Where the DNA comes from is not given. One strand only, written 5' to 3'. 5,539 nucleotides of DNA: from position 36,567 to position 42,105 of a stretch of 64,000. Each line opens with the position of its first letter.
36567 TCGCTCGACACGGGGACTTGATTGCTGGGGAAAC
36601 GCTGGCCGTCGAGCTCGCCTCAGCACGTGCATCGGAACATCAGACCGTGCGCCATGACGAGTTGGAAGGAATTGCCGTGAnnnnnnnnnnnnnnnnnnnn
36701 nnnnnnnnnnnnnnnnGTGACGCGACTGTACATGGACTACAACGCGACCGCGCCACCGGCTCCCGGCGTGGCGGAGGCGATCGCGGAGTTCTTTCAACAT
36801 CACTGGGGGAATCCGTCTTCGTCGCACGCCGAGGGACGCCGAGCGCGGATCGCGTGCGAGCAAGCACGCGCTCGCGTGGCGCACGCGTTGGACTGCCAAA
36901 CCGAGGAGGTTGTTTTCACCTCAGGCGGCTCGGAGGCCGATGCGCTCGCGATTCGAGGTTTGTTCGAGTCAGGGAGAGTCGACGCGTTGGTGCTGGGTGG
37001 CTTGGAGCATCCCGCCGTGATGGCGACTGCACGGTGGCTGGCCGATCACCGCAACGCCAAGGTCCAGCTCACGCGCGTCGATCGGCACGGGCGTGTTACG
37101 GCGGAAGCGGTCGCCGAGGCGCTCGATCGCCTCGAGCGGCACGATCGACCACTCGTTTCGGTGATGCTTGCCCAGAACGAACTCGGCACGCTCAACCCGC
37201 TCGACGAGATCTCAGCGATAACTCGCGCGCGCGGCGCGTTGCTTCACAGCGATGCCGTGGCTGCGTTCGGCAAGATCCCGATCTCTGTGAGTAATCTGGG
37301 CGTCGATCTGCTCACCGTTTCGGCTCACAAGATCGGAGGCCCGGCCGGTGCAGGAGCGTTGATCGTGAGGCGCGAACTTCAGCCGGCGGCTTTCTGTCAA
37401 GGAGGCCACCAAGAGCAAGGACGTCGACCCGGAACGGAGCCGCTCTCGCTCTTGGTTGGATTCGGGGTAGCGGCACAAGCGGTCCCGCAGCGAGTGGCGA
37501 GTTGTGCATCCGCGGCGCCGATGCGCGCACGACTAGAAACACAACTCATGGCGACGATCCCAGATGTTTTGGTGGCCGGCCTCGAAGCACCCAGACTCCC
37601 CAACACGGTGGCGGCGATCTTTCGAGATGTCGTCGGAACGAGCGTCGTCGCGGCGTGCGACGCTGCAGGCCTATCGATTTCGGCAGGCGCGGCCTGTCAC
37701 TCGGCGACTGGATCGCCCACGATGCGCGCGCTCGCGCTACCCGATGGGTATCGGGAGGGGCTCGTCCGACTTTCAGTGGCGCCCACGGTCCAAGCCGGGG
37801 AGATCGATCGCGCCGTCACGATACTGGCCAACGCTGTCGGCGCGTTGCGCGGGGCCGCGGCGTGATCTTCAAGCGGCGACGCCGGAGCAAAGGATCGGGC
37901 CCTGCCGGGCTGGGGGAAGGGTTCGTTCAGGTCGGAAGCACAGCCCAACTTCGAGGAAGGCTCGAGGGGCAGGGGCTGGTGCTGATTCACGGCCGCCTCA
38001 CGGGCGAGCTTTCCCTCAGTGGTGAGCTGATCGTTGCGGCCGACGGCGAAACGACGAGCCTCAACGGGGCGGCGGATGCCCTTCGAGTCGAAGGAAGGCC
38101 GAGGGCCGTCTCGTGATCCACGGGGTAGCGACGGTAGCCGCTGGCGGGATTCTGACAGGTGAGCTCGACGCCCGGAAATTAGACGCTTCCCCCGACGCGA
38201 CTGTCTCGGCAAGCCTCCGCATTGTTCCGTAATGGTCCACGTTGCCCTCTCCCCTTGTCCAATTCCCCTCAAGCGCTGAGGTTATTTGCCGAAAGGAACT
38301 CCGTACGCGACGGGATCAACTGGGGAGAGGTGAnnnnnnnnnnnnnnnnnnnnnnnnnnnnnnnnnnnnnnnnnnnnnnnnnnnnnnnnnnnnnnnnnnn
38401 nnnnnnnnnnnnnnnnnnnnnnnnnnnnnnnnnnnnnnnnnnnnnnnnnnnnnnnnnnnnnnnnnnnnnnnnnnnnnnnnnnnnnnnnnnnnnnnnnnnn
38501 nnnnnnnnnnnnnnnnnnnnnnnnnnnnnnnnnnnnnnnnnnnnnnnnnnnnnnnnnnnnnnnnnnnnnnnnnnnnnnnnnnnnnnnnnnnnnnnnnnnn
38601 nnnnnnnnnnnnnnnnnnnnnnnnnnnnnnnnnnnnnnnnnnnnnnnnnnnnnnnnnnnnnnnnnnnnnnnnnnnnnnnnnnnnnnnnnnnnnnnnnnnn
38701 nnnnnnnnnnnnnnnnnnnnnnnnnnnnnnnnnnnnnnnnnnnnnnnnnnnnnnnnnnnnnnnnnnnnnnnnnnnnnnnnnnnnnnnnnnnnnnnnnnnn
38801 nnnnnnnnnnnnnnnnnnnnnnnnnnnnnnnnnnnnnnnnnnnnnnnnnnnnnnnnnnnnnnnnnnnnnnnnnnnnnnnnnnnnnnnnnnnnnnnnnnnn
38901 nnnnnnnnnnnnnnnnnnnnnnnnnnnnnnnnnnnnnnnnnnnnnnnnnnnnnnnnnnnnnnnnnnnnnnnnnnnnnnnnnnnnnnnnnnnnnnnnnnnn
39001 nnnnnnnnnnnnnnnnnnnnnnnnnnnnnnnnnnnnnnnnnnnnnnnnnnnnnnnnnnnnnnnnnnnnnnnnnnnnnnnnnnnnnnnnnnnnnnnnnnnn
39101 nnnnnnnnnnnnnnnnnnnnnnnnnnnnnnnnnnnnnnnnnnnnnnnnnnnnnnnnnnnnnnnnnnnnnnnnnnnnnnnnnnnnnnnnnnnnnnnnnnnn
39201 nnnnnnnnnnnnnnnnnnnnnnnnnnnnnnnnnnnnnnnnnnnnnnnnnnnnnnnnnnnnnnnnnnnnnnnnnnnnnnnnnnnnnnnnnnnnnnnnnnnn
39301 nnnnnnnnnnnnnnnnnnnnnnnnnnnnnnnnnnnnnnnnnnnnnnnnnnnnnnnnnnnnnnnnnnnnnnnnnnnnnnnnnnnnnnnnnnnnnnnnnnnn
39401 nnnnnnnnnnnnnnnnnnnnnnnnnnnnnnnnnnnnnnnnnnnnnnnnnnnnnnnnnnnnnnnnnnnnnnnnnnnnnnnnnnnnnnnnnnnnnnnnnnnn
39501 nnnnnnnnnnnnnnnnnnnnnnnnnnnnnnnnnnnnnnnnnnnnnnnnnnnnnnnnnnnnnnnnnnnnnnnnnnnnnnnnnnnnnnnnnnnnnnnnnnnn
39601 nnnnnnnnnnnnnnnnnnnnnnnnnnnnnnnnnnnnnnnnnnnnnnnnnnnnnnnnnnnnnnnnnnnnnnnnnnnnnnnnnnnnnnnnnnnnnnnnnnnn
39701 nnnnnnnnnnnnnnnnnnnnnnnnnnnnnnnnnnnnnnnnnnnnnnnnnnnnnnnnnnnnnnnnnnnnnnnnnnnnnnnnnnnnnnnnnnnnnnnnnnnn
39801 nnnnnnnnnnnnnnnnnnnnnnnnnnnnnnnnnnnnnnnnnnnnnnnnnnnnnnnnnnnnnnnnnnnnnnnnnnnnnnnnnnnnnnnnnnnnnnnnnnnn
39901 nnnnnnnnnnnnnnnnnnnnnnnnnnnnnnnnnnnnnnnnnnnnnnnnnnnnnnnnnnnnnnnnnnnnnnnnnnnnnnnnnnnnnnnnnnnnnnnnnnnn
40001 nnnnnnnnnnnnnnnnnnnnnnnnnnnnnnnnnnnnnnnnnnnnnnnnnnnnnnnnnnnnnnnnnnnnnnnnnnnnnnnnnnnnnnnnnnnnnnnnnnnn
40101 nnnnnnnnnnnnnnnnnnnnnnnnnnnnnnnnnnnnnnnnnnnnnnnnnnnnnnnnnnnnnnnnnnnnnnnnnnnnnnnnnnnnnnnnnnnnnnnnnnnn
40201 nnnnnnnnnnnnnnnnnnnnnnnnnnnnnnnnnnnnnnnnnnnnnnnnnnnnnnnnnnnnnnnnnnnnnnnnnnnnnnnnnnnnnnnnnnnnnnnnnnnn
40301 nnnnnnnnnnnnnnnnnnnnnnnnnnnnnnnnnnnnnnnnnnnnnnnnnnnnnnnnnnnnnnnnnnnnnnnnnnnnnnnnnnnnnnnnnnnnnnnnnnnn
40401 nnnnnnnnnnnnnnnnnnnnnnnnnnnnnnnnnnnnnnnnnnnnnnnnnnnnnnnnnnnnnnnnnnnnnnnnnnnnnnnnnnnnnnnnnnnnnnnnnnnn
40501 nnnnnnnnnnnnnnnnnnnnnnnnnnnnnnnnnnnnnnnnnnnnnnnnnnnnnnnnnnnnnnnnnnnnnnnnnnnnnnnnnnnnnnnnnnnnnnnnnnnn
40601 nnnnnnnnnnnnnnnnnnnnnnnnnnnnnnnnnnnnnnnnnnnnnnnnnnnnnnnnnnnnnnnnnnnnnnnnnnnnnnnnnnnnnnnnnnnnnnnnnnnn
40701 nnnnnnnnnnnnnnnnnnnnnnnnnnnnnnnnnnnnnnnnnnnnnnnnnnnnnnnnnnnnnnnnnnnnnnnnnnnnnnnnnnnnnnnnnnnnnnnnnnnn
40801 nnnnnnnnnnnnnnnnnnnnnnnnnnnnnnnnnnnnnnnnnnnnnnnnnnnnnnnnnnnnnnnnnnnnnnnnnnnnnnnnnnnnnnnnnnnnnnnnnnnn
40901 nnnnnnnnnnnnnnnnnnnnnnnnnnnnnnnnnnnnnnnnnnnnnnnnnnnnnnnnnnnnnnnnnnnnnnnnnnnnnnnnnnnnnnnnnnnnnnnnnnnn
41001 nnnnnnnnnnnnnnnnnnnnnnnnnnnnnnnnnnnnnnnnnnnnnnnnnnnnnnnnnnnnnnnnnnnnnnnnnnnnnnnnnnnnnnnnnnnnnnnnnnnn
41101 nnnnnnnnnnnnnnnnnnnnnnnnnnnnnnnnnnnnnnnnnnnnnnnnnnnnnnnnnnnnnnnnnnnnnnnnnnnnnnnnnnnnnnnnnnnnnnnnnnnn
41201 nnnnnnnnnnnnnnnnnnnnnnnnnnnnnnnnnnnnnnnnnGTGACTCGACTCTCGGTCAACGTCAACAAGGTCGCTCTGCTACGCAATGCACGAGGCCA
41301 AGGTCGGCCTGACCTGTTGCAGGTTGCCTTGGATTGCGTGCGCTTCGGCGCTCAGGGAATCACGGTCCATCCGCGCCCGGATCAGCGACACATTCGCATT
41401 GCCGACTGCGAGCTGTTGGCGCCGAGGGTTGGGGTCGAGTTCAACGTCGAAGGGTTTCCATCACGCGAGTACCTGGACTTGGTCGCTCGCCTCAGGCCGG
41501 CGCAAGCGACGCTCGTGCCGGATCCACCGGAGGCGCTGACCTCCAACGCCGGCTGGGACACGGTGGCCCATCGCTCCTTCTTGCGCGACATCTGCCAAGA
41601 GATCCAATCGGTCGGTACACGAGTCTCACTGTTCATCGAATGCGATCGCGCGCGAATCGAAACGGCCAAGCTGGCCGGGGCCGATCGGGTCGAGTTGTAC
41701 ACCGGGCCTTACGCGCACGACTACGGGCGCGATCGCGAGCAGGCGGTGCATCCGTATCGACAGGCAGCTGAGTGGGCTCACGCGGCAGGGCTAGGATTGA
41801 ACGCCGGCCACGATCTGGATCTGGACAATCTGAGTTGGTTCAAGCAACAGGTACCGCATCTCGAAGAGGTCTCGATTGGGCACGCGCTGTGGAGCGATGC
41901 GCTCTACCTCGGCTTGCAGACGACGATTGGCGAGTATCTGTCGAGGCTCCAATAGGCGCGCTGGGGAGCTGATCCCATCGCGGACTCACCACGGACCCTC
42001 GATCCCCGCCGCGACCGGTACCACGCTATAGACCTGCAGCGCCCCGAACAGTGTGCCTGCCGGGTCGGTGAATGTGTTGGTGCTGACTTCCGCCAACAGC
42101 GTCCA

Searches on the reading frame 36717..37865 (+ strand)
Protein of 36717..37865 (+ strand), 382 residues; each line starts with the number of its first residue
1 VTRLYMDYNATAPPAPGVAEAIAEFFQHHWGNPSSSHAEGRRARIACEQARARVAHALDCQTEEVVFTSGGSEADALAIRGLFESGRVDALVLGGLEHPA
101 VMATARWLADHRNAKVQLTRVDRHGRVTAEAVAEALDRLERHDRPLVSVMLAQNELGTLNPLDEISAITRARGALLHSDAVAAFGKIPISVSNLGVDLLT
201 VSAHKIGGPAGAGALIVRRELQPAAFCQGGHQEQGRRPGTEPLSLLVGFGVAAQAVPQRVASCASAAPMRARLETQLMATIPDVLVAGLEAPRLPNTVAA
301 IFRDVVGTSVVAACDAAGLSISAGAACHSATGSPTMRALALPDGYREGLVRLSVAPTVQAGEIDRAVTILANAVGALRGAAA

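Call 37: search_protein_families(library=pfam, proteins=[window:36717-37865:+], max_evalue=0.001)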
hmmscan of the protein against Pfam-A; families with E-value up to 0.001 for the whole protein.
window:36717-37865:+ (382 aa): 2 families
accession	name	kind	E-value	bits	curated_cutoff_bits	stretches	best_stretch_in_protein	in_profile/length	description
PF00266.25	Aminotran_5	-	2.4e-60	204.9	21.5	1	5-365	2-370/371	Aminotransferase class-V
PF01212.27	Beta_elim_lyase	-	8.5e-07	29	27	1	53-218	40-211/288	Beta-eliminating lyase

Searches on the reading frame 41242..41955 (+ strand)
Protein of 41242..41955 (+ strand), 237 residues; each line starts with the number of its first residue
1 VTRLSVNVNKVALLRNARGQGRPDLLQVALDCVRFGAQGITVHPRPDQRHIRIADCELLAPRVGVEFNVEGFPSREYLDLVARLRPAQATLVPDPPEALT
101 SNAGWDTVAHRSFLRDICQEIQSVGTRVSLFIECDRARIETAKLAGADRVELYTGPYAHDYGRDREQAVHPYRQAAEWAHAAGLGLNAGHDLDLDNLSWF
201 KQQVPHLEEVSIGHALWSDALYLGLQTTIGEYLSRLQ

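Call 36: search_protein_families(library=pfam, proteins=[window:41242-41955:+], max_evalue=0.001)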
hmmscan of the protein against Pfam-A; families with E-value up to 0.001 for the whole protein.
window:41242-41955:+ (237 aa): 1 family
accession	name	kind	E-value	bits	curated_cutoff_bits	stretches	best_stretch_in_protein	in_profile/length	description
PF03740.19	PdxJ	-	1.8e-83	279.7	24.5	1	3-234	1-232/234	Pyridoxal phosphate biosynthesis protein PdxJ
